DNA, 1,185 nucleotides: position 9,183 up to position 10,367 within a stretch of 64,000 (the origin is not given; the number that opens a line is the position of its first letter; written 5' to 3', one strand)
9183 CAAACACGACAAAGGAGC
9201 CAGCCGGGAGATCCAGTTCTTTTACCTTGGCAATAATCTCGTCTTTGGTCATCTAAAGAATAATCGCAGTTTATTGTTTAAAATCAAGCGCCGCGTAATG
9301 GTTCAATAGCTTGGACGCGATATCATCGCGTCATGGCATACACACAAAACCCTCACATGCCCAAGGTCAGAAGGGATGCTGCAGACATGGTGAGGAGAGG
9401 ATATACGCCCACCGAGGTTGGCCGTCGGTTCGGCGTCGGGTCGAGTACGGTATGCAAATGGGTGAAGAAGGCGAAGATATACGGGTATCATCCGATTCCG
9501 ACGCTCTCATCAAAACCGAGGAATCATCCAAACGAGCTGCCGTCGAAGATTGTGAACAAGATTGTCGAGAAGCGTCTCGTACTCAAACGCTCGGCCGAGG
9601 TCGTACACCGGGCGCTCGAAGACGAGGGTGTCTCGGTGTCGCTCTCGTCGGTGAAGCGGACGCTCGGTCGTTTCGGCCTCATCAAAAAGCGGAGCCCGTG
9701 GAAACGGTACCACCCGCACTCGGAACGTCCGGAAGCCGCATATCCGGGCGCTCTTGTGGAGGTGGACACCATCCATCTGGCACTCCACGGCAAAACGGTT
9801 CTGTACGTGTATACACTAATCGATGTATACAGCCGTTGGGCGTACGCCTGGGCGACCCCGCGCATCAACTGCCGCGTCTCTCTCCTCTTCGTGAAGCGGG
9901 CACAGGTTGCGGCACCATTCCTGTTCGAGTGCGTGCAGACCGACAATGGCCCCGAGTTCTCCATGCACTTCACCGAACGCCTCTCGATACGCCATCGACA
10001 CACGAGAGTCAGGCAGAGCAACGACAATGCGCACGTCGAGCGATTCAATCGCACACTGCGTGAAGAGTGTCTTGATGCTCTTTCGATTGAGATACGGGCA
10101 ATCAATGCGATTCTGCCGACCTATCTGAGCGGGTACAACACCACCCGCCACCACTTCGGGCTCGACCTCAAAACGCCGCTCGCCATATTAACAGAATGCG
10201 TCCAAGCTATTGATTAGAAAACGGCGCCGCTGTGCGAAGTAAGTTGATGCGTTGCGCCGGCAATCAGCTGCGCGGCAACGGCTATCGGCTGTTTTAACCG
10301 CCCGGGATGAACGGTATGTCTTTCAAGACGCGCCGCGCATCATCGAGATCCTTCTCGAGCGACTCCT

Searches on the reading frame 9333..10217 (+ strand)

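Call 42: search_protein_families(library=pfam, proteins=[window:9333-10217:+], max_evalue=0.00001)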
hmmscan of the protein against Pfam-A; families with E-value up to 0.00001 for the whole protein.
window:9333-10217:+ (294 aa): 3 families
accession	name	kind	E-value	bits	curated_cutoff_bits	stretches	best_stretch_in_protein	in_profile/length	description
PF13683.12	rve_3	-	1e-12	48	26.5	1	218-282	2-67/67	Integrase core domain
PF00665.32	rve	-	7.1e-12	45.9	32.6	1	138-228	4-101/102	Integrase core domain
PF13384.12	HTH_23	-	5.9e-07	29.6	24.6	1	12-46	6-40/50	Homeodomain-like domain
